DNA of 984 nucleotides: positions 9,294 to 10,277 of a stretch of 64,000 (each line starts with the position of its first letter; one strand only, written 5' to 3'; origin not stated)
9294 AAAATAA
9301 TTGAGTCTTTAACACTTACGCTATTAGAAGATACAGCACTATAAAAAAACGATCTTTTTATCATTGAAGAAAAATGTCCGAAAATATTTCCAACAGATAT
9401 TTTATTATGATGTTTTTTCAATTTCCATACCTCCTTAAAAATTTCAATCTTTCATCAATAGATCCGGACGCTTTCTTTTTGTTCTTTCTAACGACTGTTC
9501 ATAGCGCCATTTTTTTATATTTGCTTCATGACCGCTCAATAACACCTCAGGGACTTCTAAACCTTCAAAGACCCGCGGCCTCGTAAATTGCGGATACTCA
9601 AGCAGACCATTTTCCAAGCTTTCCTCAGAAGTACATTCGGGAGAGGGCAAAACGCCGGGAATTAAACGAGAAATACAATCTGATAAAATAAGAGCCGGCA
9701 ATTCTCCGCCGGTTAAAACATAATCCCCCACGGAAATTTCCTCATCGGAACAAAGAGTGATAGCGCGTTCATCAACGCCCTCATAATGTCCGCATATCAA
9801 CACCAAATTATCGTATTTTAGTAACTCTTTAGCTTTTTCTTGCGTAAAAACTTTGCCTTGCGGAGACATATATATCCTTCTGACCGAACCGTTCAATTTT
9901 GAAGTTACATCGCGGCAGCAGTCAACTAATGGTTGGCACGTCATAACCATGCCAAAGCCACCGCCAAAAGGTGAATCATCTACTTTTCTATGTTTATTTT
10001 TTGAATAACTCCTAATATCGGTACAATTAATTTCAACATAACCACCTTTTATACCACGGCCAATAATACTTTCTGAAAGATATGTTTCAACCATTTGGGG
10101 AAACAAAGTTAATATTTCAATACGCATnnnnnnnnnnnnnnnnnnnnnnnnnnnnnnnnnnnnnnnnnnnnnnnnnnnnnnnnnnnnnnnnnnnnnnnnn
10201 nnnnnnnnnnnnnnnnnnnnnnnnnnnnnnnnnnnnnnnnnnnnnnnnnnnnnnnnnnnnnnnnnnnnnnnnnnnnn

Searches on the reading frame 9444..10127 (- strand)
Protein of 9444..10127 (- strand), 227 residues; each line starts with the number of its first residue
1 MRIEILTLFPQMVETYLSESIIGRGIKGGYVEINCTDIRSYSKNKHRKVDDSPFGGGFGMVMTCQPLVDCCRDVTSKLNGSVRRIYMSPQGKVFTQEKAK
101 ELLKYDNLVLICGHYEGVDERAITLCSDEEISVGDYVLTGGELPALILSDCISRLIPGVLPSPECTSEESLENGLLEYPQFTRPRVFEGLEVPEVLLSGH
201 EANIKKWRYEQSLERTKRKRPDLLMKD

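Call 11: find_encoding_contigs(protein=window:9444-10127:-, flank=10000, max_places=10)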
Protein window:9444-10127:- (227 aa): 1 contig read that carries it; 1 place shown.
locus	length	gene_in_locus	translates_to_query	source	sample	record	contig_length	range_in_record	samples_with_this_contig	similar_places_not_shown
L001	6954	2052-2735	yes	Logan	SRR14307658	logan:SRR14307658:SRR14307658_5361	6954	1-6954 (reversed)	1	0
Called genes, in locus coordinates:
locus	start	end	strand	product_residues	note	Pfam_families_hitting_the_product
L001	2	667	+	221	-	?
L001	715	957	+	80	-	PF00886:Ribosomal_S16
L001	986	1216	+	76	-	PF13083:KH_KhpA-B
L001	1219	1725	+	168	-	PF01782:RimM, PF24986:PRC_RimM (weak)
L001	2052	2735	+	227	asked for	PF01746:tRNA_m1G_MT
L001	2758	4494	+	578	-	-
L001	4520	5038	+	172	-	PF14221:DUF4330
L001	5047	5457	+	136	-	-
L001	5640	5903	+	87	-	PF00381:PTS-HPr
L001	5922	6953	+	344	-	?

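Call 12: find_homologous_proteins(query=window:9447-10127:-, max_evalue=1e-40)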
Query window:9447-10127:- (227 aa): 7993 proteins with E <= 1e-40 among 8000 candidates; the best 120 are listed.
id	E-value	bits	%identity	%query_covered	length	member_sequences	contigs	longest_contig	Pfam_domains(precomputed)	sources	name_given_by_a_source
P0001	1.2e-149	514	100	100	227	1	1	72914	PF01746.27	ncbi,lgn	-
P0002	4.4e-136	470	90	99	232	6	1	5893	PF01746.27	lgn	-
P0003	3.7e-134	463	88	99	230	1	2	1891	PF01746.27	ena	-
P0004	3.4e-133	460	86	100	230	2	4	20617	PF01746.27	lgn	-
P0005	5.7e-131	453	87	100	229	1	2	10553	PF01746.27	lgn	-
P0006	2.3e-130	451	86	100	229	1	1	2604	PF01746.27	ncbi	-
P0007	1.5e-127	442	83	100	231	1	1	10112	PF01746.27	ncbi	-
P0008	2.6e-127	441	84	100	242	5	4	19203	PF01746.27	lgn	-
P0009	7.7e-126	436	81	100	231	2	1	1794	PF01746.27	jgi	jgi:tRNA (guanine37-N1)-methyltransferase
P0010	1.6e-122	425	80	100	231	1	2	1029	PF01746.27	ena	-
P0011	2.1e-106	373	72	100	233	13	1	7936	PF01746.27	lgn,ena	-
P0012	1.8e-104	366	68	100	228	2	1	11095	PF01746.27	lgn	-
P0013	1.8e-103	363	67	100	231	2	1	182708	PF01746.27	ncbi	-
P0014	1.7e-102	360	66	100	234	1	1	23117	PF01746.27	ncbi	-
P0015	8.1e-102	358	68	99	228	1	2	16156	PF01746.27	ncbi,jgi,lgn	-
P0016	8.9e-101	354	67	99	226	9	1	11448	PF01746.27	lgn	-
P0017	1.0e-100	354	70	99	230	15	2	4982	PF01746.27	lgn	-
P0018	1.6e-100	353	66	100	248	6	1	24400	PF01746.27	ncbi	-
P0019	2.8e-100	353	67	100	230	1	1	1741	PF01746.27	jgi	jgi:tRNA (guanine37-N1)-methyltransferase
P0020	3.0e-100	353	67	99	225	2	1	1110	PF01746.27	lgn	-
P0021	3.8e-100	352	68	100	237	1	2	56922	PF01746.27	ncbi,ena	-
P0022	4.3e-100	352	68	99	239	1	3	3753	PF01746.27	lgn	-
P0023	5.0e-100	352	68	99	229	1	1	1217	PF01746.27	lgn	-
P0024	5.6e-100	352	68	99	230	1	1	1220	PF01746.27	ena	-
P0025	2.7e-99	349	67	99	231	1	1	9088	PF01746.27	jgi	jgi:tRNA (guanine37-N1)-methyltransferase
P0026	3.0e-99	349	66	100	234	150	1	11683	PF01746.27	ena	-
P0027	3.9e-99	349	69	99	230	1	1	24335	PF01746.27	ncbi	-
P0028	4.8e-99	349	67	100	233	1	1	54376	PF01746.27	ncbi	-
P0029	5.1e-99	349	68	100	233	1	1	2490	PF01746.27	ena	-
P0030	5.7e-99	348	66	100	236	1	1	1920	PF01746.27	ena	-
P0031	6.7e-99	348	67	100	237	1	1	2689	PF01746.27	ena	-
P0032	7.7e-99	348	66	100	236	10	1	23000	PF01746.27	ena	-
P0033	1.1e-98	347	67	99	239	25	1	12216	PF01746.27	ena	-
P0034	1.1e-98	347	67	99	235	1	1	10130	PF01746.27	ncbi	-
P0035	1.2e-98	347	67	99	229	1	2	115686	PF01746.27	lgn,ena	-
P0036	1.3e-98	347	67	100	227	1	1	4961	PF01746.27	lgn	-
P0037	1.3e-98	347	65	100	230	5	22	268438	PF01746.27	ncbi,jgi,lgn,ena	ncbi:MAG: tRNA (guanosine(37)-N1)-methyltransferase TrmD [Eubacteriales bacterium]|jgi:tRNA (guanine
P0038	1.3e-98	347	67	99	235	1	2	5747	PF01746.27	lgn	-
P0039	1.6e-98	347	67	100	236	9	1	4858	PF01746.27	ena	-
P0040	1.6e-98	347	66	100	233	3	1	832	PF01746.27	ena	-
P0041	1.7e-98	347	67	99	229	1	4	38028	PF01746.27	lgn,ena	-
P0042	1.7e-98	347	67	99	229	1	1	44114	PF01746.27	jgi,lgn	jgi:tRNA (guanine37-N1)-methyltransferase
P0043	2.7e-98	346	68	100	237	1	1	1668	PF01746.27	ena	-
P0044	3.0e-98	346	66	100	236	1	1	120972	PF01746.27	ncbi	-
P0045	3.3e-98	346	66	100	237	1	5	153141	PF01746.27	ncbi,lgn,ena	-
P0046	3.3e-98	346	66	100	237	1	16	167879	PF01746.27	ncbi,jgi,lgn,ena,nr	ncbi:MAG: tRNA (guanosine(37)-N1)-methyltransferase TrmD [Ruminococcaceae bacterium]|nr:tRNA (guanos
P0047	4.6e-98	345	68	99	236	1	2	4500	PF01746.27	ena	-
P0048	5.0e-98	345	66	99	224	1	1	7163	PF01746.27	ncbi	-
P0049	5.0e-98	345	67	99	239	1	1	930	PF01746.27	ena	-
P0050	5.2e-98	345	66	100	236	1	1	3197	PF01746.27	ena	-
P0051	5.4e-98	345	66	100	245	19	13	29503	PF01746.27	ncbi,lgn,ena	-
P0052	6.3e-98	345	67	99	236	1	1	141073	PF01746.27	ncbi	-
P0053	6.4e-98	345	66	100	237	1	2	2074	PF01746.27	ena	-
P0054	6.7e-98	345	66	100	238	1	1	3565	PF01746.27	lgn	-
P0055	7.8e-98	345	67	99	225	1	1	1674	PF01746.27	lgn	-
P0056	8.7e-98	344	67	99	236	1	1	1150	PF01746.27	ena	-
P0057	9.2e-98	344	67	99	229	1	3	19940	PF01746.27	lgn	-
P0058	9.7e-98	344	66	100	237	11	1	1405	PF01746.27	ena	-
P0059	1.0e-97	344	68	100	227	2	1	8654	PF01746.27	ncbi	-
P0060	1.2e-97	344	66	100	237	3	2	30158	PF01746.27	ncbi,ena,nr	ncbi:MAG: tRNA (guanosine(37)-N1)-methyltransferase TrmD [Clostridia bacterium]|nr:tRNA (guanosine(3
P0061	1.2e-97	344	67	99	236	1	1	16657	PF01746.27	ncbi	-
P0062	1.3e-97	344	67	100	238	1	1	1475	PF01746.27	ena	-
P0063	1.3e-97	344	67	100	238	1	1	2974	PF01746.27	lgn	-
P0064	1.3e-97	344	67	99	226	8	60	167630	PF01746.27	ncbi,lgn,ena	-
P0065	2.0e-97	343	67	100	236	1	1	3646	PF01746.27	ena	-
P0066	2.2e-97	343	66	100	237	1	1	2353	PF01746.27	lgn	-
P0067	2.8e-97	343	66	100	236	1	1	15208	PF01746.27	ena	-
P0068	2.9e-97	343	66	100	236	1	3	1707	PF01746.27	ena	-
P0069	2.9e-97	343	66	99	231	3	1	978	PF01746.27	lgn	-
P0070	3.8e-97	342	66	100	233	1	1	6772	PF01746.27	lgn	-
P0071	4.7e-97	342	67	100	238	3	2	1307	PF01746.27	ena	-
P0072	5.0e-97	342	65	99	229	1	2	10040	PF01746.27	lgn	-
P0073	8.7e-97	341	65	99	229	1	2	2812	PF01746.27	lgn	-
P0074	9.4e-97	341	66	99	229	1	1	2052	PF01746.27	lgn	-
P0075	9.9e-97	341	65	99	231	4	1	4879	PF01746.27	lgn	-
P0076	1.0e-96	341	67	100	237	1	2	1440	PF01746.27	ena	-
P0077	1.4e-96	341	67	99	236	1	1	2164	PF01746.27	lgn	-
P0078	1.5e-96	340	67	99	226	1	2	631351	PF01746.27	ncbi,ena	-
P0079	1.7e-96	340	66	99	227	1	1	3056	PF01746.27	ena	-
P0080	1.8e-96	340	65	100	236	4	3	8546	PF01746.27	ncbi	-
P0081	1.9e-96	340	67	99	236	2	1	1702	PF01746.27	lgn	-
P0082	2.1e-96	340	67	99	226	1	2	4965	PF01746.27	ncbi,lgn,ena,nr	ncbi:MAG: tRNA (guanosine(37)-N1)-methyltransferase TrmD [Clostridia bacterium]|nr:tRNA (guanosine(3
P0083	2.1e-96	340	65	100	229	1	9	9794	PF01746.27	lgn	-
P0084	2.7e-96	340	65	100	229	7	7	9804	PF01746.27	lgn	-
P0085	3.0e-96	339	66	100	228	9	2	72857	PF01746.27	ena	-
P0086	3.0e-96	339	65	100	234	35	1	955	PF01746.27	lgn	-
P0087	3.7e-96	339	66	100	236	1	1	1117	PF01746.27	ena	-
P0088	4.7e-96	339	66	99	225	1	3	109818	PF01746.27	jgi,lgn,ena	-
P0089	5.5e-96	339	65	100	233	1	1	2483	PF01746.27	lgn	-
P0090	5.8e-96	339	65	99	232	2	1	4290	PF01746.27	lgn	-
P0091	6.1e-96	338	66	99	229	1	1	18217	PF01746.27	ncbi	-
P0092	9.1e-96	338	67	99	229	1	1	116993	PF01746.27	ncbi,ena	-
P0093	9.1e-96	338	65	100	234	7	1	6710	PF01746.27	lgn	-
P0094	9.7e-96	338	66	99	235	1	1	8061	PF01746.27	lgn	-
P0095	1.5e-95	337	65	100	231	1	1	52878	PF01746.27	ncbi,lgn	-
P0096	1.9e-95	337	66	100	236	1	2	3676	PF01746.27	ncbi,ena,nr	ncbi:MAG: tRNA (guanosine(37)-N1)-methyltransferase TrmD [Clostridia bacterium]|nr:tRNA (guanosine(3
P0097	2.0e-95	337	65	100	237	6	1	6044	PF01746.27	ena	-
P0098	2.6e-95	336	67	99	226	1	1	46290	PF01746.27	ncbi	-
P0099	2.7e-95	336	65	100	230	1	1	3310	PF01746.27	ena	-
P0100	3.6e-95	336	65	100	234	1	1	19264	PF01746.27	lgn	-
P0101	3.9e-95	336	65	100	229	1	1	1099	PF01746.27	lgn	-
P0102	4.8e-95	336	64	100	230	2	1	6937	PF01746.27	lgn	-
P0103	4.9e-95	335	66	100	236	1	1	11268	PF01746.27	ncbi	-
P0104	5.0e-95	335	66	100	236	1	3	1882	PF01746.27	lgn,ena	-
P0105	6.6e-95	335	64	100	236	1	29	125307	PF01746.27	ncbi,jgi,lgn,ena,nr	ncbi:MAG: tRNA (guanosine(37)-N1)-methyltransferase TrmD [Clostridiales bacterium]|jgi:tRNA (guanine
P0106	8.2e-95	335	64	99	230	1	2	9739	PF01746.27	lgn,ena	-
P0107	1.2e-94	334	63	100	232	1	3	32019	PF01746.27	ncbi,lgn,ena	-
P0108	1.2e-94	334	63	100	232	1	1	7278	PF01746.27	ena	-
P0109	1.2e-94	334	63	100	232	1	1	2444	PF01746.27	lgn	-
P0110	1.2e-94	334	64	100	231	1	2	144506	PF01746.27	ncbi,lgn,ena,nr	ncbi:MAG: tRNA (guanosine(37)-N1)-methyltransferase TrmD [Oscillospiraceae bacterium]|nr:tRNA (guano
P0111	1.3e-94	334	66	99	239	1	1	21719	PF01746.27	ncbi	-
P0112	1.6e-94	334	64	99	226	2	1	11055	PF01746.27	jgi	-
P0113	1.6e-94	334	63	100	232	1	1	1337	PF01746.27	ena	-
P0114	1.7e-94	334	64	100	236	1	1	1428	PF01746.27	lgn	-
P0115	1.8e-94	334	65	99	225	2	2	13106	PF01746.27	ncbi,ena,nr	ncbi:MAG: tRNA (guanosine(37)-N1)-methyltransferase TrmD [Clostridia bacterium]|nr:tRNA (guanosine(3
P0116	1.8e-94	334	67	99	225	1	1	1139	PF01746.27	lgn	-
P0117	3.1e-94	333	64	100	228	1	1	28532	PF01746.27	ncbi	-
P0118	3.1e-94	333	63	100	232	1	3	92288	PF01746.27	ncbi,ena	-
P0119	3.1e-94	333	63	100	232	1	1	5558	PF01746.27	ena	-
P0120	3.4e-94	333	65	99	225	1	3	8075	PF01746.27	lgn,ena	-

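Call 13: find_encoding_contigs(protein=P0002, flank=10000, max_places=3)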
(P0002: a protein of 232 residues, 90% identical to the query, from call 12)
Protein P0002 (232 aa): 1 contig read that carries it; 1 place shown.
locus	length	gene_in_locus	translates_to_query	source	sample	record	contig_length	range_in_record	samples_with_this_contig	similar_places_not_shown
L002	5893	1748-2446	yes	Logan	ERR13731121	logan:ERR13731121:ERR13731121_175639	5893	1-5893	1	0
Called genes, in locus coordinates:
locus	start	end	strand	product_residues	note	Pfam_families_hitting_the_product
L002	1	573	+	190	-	?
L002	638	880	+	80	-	PF00886:Ribosomal_S16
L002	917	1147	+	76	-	PF13083:KH_KhpA-B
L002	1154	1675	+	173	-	PF01782:RimM, PF05239:PRC (faint), PF24986:PRC_RimM (weak)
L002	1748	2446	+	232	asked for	PF01746:tRNA_m1G_MT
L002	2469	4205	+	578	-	-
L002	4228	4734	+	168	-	-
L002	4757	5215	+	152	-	PF14221:DUF4330 (weak)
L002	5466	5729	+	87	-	PF00381:PTS-HPr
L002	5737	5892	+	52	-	?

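Call 14: find_encoding_contigs(protein=P0004, flank=10000, max_places=3)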
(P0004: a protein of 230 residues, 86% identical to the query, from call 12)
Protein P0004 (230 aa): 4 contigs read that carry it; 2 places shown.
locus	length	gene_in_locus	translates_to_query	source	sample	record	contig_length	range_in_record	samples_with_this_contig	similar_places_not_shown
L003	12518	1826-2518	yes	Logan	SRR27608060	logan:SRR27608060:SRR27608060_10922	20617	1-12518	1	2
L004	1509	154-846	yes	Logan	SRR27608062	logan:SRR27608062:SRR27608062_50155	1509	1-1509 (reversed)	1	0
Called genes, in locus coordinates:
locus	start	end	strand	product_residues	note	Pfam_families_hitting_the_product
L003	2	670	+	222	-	?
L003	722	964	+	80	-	PF00886:Ribosomal_S16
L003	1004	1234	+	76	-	PF13083:KH_KhpA-B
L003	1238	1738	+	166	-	PF01782:RimM, PF24986:PRC_RimM (weak)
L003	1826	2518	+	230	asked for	PF01746:tRNA_m1G_MT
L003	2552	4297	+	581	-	-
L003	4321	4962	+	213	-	PF14221:DUF4330 (faint)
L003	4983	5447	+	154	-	-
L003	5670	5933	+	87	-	PF00381:PTS-HPr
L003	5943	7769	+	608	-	PF01541:GIY-YIG, PF27096:UvrC_M, PF02151:UVR, PF22920:UvrC_RNaseH, PF08459:UvrC_RNaseH_dom, PF00633:HHH (faint), PF14520:HHH_5, PF12826:HHH_2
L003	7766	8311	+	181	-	PF03602:Cons_hypoth95, PF05175:MTS (weak)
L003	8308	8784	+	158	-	PF01467:CTP_transf_like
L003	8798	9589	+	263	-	PF00696:AA_kinase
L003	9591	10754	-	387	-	PF00768:Peptidase_S11, PF13354:Beta-lactamase2 (weak), PF07943:PBP5_C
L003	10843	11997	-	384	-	PF00583:Acetyltransf_1, PF13527:Acetyltransf_9, PF13508:Acetyltransf_7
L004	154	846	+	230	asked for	PF01746:tRNA_m1G_MT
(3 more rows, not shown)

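Call 15: find_encoding_contigs(protein=P0005, flank=10000, max_places=3)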
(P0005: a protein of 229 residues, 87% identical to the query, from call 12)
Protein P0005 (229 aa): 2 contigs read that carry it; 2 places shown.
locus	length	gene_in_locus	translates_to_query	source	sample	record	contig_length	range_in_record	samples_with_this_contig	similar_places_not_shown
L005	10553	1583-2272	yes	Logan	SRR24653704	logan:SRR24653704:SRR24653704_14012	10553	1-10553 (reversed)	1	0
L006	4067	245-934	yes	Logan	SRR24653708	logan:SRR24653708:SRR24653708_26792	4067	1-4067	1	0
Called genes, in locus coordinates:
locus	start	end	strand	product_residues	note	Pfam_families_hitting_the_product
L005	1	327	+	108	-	?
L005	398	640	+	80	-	PF00886:Ribosomal_S16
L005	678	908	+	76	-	PF13083:KH_KhpA-B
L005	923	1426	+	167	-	PF01782:RimM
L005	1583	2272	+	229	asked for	PF01746:tRNA_m1G_MT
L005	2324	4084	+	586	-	-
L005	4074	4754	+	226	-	-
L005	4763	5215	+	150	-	-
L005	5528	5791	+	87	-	PF00381:PTS-HPr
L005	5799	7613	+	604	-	PF01541:GIY-YIG, PF27096:UvrC_M, PF02151:UVR, PF22920:UvrC_RNaseH, PF08459:UvrC_RNaseH_dom, PF00633:HHH (faint), PF14520:HHH_5, PF12826:HHH_2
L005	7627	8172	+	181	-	PF03602:Cons_hypoth95, PF05175:MTS (weak)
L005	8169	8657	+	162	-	PF01467:CTP_transf_like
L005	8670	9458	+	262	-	PF00696:AA_kinase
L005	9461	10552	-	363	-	?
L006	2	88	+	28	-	?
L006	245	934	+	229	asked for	PF01746:tRNA_m1G_MT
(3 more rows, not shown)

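Call 16: find_encoding_contigs(protein=P0007, flank=10000, max_places=3)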
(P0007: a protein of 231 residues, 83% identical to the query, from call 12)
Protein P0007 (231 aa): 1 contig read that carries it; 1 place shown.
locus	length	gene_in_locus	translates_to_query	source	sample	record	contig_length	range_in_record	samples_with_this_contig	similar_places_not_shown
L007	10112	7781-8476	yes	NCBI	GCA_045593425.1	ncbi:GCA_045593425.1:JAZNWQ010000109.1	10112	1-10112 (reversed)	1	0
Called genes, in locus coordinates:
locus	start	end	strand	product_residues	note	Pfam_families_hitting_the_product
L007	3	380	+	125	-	?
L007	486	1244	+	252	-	PF01551:Peptidase_M23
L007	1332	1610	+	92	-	PF12116:SpoIIID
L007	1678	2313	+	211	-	PF01764:Lipase_3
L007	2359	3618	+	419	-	PF00579:tRNA-synt_1b, PF22421:SYY_C-terminal, PF01479:S4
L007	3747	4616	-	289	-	PF04055:Radical_SAM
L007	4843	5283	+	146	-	PF04297:UPF0122, PF04545:Sigma70_r4 (weak)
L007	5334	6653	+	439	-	PF02881:SRP54_N, PF00448:SRP54, PF01656:CbiA (weak), PF02978:SRP_SPB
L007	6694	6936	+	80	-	PF00886:Ribosomal_S16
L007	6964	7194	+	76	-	PF13083:KH_KhpA-B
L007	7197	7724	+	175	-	PF01782:RimM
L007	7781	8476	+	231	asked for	PF01746:tRNA_m1G_MT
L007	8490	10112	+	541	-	?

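Call 17: find_encoding_contigs(protein=P0008, flank=10000, max_places=3)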
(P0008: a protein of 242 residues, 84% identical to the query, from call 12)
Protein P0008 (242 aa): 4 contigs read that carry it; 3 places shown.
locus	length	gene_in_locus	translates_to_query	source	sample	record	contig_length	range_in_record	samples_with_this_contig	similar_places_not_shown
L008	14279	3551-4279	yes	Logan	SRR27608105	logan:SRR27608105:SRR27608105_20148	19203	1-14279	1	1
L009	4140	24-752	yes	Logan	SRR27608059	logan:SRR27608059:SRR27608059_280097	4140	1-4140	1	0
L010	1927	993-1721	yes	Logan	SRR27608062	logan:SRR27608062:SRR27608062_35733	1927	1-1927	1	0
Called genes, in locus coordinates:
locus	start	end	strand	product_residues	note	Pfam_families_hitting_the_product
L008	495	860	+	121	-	PF04297:UPF0122, PF04545:Sigma70_r4 (weak), PF08281:Sigma70_r4_2 (weak)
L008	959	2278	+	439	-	PF02881:SRP54_N, PF06414:Zeta_toxin (faint), PF00448:SRP54, PF01656:CbiA (faint), PF02978:SRP_SPB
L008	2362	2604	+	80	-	PF00886:Ribosomal_S16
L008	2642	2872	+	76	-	PF13083:KH_KhpA-B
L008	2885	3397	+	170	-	PF01782:RimM, PF05239:PRC (weak), PF24986:PRC_RimM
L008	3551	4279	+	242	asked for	PF01746:tRNA_m1G_MT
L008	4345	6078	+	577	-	-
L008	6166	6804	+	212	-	PF14221:DUF4330 (faint)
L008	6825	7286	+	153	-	PF14221:DUF4330 (weak)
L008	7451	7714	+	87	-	PF00381:PTS-HPr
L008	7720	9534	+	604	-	PF01541:GIY-YIG, PF27096:UvrC_M, PF02151:UVR (weak), PF22920:UvrC_RNaseH, PF08459:UvrC_RNaseH_dom, PF00633:HHH (faint), PF14520:HHH_5, PF12826:HHH_2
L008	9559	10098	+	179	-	PF03602:Cons_hypoth95, PF05175:MTS (weak), PF09445:Methyltransf_15 (weak)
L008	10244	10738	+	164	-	PF01467:CTP_transf_like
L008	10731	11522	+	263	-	PF00696:AA_kinase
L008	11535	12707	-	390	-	PF00768:Peptidase_S11, PF07943:PBP5_C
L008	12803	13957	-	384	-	PF00583:Acetyltransf_1 (weak), PF13527:Acetyltransf_9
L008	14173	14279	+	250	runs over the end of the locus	PF01209:Ubie_methyltran (weak), PF02353:CMAS (weak), PF13489:Methyltransf_23, PF01728:FtsJ (faint), PF13847:Methyltransf_31, PF08241:Methyltransf_11, PF08242:Methyltransf_12, PF13649:Methyltransf_25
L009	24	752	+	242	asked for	PF01746:tRNA_m1G_MT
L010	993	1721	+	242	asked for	PF01746:tRNA_m1G_MT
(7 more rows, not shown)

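Call 33: list_cluster_members(proteins=[P0001, P0006, P0007, P0013, P0014])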
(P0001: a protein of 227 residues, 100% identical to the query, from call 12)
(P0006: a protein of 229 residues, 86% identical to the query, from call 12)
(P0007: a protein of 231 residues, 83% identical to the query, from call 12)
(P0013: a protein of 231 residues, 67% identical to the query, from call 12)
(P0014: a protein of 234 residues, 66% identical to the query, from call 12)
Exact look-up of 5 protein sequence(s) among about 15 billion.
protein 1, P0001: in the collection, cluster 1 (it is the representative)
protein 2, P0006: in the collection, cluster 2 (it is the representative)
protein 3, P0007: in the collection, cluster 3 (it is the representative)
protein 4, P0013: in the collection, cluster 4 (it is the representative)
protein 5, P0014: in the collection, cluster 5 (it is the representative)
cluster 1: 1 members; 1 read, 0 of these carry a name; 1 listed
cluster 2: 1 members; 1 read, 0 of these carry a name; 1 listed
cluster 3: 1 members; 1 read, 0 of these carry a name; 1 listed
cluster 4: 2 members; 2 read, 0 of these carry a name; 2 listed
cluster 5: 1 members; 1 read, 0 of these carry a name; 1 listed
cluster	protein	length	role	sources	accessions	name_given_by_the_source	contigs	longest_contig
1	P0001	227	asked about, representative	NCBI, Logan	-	-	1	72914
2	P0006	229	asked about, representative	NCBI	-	-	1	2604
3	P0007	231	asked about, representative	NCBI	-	-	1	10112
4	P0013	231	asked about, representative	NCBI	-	-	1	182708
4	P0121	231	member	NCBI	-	-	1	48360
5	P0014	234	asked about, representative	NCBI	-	-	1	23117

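Call 34: find_encoding_contigs(protein=P0003, flank=3000, max_places=2)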
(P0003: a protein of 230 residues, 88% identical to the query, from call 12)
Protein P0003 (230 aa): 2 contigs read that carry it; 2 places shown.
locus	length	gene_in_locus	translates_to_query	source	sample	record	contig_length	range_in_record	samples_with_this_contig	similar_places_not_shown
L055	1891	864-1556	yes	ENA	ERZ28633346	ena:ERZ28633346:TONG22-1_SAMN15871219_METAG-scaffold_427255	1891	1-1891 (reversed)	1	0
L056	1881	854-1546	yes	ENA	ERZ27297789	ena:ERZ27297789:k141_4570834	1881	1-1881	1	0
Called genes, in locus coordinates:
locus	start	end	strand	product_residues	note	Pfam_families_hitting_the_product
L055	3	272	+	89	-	?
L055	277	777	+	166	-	PF01782:RimM, PF24986:PRC_RimM (weak)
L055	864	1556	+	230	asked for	PF01746:tRNA_m1G_MT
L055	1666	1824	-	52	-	-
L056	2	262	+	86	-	?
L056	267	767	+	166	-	PF01782:RimM, PF24986:PRC_RimM (weak)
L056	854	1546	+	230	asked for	PF01746:tRNA_m1G_MT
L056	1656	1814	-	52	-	-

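Call 35: find_encoding_contigs(protein=P0011, flank=4000, max_places=2)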
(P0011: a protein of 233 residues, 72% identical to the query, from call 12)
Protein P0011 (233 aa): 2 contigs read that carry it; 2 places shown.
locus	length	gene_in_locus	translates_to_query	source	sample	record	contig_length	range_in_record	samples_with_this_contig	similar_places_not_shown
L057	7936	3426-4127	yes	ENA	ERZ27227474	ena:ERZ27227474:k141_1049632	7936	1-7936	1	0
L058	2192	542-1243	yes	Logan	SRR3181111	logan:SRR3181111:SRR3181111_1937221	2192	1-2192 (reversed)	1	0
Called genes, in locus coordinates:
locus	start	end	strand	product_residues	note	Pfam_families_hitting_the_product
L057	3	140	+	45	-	?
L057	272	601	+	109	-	PF04297:UPF0122, PF04545:Sigma70_r4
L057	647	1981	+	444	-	PF02881:SRP54_N, PF00448:SRP54, PF02978:SRP_SPB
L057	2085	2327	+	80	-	PF00886:Ribosomal_S16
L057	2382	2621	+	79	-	PF13083:KH_KhpA-B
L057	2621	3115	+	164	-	PF01782:RimM, PF24986:PRC_RimM (weak)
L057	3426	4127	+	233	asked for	PF01746:tRNA_m1G_MT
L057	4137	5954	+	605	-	-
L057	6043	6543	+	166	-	-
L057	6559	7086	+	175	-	-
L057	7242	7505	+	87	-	PF00381:PTS-HPr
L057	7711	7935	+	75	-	?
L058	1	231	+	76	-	?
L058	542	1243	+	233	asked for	PF01746:tRNA_m1G_MT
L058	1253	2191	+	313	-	?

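Call 36: find_encoding_contigs(protein=P0013, flank=4000, max_places=2)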
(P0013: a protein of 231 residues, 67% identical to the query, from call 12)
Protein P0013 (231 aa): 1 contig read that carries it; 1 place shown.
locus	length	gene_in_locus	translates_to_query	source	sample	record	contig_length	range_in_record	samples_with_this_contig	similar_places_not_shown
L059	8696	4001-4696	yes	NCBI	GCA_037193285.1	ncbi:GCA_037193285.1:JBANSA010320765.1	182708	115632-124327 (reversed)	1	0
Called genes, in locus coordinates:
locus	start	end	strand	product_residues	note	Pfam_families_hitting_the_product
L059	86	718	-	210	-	PF18933:PsbP_2, PF01789:PsbP (weak)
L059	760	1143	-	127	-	-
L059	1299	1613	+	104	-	PF04297:UPF0122, PF08281:Sigma70_r4_2 (weak), PF04545:Sigma70_r4 (faint)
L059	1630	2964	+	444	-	PF02881:SRP54_N, PF00448:SRP54, PF01656:CbiA (weak), PF13401:AAA_22 (weak), PF02978:SRP_SPB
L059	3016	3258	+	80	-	PF00886:Ribosomal_S16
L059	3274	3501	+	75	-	PF13083:KH_KhpA-B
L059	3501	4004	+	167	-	PF01782:RimM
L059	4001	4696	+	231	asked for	PF01746:tRNA_m1G_MT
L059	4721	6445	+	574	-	-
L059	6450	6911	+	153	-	PF14221:DUF4330 (weak)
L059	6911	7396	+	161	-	-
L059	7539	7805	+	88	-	PF00381:PTS-HPr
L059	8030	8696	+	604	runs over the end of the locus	PF01541:GIY-YIG, PF27096:UvrC_M, PF02151:UVR, PF22920:UvrC_RNaseH, PF08459:UvrC_RNaseH_dom, PF00633:HHH (faint), PF14520:HHH_5, PF12826:HHH_2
